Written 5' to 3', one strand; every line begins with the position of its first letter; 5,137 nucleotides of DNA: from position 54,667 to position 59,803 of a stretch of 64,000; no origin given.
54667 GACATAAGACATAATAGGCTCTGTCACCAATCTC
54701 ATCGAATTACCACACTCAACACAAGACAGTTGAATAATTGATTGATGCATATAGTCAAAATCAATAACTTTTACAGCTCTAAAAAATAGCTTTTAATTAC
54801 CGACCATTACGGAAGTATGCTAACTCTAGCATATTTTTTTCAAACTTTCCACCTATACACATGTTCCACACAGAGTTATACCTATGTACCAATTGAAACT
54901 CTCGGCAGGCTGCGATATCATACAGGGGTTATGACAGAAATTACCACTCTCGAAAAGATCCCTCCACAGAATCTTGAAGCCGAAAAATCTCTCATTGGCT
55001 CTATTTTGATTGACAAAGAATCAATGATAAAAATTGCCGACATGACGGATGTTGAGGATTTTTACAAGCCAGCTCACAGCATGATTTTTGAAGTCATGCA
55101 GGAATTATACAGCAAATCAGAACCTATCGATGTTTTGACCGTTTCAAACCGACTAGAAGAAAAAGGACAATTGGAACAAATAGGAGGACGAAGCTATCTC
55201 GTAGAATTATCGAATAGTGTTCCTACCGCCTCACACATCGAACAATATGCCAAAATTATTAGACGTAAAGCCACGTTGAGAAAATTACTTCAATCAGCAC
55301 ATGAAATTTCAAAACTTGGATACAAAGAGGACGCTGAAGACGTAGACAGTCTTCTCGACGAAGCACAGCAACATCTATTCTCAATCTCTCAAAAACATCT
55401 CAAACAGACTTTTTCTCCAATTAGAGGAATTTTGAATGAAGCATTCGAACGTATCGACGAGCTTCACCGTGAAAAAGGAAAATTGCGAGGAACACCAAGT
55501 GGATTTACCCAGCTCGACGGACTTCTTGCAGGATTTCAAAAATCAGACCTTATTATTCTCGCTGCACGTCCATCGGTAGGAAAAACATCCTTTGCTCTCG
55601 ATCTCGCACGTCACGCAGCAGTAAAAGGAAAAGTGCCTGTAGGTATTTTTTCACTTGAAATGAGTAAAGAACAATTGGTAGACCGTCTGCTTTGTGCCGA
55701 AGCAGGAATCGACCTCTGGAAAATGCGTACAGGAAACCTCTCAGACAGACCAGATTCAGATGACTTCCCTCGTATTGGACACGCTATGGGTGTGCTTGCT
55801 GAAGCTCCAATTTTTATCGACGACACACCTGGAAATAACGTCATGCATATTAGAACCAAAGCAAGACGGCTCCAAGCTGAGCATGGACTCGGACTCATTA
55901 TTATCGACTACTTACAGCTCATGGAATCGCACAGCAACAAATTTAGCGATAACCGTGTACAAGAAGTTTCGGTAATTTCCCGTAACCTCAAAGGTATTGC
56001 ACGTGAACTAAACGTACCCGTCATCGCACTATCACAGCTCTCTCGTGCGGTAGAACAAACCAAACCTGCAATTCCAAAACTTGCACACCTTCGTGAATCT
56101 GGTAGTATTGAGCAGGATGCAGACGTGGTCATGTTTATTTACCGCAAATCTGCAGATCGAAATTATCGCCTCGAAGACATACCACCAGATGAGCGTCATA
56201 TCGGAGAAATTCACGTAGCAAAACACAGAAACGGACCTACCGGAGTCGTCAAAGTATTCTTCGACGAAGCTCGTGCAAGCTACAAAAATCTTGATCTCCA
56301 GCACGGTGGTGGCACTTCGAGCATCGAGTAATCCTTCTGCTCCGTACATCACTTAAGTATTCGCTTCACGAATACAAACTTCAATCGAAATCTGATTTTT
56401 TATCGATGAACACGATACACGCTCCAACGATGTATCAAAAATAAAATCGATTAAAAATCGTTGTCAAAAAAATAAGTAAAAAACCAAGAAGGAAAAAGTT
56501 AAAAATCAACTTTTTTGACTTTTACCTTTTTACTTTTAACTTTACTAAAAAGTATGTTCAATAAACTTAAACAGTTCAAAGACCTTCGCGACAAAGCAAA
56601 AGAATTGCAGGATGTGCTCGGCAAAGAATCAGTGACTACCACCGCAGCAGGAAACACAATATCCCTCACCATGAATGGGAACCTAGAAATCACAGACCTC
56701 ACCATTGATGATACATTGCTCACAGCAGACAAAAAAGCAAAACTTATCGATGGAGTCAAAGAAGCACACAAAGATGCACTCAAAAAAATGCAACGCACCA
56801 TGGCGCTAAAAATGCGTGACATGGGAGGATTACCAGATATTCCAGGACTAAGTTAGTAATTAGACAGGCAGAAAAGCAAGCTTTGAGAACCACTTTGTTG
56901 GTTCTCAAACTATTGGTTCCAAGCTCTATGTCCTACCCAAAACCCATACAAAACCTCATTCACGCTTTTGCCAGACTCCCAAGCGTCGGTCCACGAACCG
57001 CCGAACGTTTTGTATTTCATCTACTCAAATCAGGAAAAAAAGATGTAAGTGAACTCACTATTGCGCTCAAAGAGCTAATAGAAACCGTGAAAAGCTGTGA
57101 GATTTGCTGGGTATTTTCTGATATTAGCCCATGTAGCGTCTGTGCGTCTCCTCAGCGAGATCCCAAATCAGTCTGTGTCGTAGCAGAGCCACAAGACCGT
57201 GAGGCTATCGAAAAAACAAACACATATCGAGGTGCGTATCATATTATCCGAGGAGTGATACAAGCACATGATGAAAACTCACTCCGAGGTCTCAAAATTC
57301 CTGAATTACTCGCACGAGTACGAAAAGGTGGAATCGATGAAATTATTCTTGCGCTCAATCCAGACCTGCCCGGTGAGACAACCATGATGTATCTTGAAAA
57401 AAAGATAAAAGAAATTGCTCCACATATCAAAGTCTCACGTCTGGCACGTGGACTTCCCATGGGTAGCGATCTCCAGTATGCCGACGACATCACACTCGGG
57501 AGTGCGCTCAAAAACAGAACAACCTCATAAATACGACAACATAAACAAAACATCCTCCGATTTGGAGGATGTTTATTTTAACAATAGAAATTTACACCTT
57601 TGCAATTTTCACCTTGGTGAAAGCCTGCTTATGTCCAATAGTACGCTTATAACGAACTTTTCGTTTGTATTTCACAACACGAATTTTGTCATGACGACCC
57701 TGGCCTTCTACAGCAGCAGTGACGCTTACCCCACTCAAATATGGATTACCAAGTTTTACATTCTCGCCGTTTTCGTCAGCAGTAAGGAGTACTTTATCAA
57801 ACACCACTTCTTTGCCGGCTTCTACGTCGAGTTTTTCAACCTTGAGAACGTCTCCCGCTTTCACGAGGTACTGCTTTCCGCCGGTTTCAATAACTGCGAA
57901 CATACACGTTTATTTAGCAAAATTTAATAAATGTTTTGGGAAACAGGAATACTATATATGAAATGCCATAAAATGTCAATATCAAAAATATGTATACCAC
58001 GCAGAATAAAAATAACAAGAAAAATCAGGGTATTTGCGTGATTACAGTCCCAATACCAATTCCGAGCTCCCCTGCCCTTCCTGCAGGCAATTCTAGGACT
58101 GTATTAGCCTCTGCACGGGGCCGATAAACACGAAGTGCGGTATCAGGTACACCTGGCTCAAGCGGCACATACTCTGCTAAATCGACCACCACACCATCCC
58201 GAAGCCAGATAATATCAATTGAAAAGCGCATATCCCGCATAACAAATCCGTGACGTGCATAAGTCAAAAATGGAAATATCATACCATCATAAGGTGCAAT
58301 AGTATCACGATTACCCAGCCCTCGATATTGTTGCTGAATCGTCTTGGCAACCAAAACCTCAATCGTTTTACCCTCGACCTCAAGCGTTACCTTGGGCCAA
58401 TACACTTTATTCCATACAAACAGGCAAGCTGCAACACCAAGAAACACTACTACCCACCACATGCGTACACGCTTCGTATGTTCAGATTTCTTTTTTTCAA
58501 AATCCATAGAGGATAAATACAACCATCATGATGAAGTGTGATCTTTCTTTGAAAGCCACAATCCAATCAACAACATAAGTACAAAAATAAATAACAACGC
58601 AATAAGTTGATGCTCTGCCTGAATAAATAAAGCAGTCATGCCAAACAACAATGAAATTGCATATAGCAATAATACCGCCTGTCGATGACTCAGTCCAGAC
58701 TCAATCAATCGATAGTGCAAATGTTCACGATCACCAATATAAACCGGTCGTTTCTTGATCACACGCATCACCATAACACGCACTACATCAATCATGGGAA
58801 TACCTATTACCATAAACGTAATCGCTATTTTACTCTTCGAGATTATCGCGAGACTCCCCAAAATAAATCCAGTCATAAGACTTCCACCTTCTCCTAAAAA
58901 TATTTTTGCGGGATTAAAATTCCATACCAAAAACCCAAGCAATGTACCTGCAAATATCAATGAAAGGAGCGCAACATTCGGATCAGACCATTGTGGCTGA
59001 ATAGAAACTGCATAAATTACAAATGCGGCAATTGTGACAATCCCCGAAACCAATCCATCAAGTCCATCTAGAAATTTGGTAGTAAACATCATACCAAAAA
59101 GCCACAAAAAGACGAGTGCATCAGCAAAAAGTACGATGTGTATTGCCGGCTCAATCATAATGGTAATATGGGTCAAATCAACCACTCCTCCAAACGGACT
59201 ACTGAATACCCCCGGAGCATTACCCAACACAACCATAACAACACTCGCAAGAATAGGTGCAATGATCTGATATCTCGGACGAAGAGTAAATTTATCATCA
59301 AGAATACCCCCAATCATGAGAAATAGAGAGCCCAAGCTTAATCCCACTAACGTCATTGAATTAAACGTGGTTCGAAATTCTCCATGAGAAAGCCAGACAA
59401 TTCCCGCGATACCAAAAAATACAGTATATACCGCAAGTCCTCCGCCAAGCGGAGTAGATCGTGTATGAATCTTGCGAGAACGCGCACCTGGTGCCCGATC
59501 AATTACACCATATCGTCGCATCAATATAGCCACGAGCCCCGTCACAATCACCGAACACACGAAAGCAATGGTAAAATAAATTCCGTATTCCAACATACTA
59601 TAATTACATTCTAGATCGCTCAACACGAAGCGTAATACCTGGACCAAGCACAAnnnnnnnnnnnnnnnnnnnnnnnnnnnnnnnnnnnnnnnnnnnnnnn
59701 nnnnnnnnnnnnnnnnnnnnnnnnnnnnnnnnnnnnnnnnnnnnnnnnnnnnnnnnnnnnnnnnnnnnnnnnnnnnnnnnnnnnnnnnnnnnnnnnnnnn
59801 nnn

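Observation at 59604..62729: Membrane-anchored Clp/Hsp100 ATPase with N-terminal DnaJ-type zinc finger, plus a tightly coupled small membrane protein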

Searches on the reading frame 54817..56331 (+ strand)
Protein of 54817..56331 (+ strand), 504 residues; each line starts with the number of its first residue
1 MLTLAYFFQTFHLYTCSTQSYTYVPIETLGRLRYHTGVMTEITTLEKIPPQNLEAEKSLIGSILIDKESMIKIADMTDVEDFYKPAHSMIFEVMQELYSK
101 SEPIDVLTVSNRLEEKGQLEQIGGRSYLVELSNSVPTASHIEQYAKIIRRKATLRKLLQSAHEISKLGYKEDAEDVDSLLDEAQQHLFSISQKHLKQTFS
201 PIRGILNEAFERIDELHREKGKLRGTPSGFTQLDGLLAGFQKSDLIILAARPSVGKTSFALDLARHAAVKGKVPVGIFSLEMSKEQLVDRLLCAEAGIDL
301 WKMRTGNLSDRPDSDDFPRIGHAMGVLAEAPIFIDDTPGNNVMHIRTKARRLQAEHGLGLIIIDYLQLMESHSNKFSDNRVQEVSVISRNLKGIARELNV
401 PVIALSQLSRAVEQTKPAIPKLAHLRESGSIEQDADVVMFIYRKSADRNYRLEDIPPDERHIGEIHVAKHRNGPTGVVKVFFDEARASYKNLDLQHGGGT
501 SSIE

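Call 45: search_protein_families(library=pfam, proteins=[window:54817-56331:+], max_evalue=0.00001)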
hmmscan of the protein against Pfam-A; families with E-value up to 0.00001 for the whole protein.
window:54817-56331:+ (504 aa): 3 families
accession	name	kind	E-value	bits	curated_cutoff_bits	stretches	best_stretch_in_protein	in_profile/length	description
PF03796.21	DnaB_C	-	5.9e-97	324.5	27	1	225-491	1-255/255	DnaB-like helicase C terminal domain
PF00772.26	DnaB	-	1e-37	128.7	23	1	49-149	2-102/103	DnaB-like helicase N terminal domain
PF13481.12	AAA_25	-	8.1e-16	58.7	27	1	227-408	16-190/195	AAA domain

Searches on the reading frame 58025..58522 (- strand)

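Call 26: search_protein_families(library=ncbifam, proteins=[window:58025-58522:-], max_evalue=0.01)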
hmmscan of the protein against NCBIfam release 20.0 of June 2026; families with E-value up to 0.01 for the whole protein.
window:58025-58522:- (165 aa): 1 family
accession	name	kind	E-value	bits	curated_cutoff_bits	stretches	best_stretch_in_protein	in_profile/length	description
NF002996.0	PRK03760.1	equivalog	5.2e-05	23.1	146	1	53-161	14-114/121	hypothetical protein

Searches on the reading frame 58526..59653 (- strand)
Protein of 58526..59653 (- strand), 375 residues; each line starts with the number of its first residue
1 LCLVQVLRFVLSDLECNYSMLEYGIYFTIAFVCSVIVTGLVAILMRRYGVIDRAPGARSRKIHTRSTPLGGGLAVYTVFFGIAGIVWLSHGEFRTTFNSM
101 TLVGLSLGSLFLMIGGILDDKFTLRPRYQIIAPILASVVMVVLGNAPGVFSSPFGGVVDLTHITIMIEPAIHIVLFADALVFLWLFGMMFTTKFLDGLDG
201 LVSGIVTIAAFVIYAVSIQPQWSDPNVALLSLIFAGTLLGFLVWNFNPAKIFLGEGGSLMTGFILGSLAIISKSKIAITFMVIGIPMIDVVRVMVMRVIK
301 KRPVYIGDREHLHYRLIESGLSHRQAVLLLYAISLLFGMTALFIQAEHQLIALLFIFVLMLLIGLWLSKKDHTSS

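Call 3: search_protein_families(library=pfam, proteins=[window:58526-59653:-], max_evalue=0.1)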
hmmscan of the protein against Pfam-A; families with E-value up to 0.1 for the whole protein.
window:58526-59653:- (375 aa): 1 family
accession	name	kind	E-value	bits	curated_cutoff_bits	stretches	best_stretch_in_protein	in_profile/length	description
PF00953.26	Glycos_transf_4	-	1.5e-27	97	27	1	103-272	2-159/160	Glycosyl transferase family 4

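Call 26: search_protein_families(library=ncbifam, proteins=[window:58526-59653:-], max_evalue=0.01)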
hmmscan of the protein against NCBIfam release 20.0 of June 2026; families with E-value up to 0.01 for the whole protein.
window:58526-59653:- (375 aa): 3 families
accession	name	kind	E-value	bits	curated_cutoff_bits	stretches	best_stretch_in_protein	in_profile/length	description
TIGR02380.1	ECA_wecA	exception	8.1e-22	77.8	326.05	1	29-361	6-323/346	UDP-N-acetylglucosamine--undecaprenyl-phosphate N-acetylglucosaminephosphotransferase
NF053644.1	MraY_archaea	equivalog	1.4e-17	64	450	1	170-341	175-339/340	pseudomurein biosynthesis MraY family phospho-N-acetylmuramoyl-pentapeptide-transferase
TIGR00445.1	mraY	equivalog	7.7e-17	61.7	192.05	1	61-342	29-315/321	phospho-N-acetylmuramoyl-pentapeptide-transferase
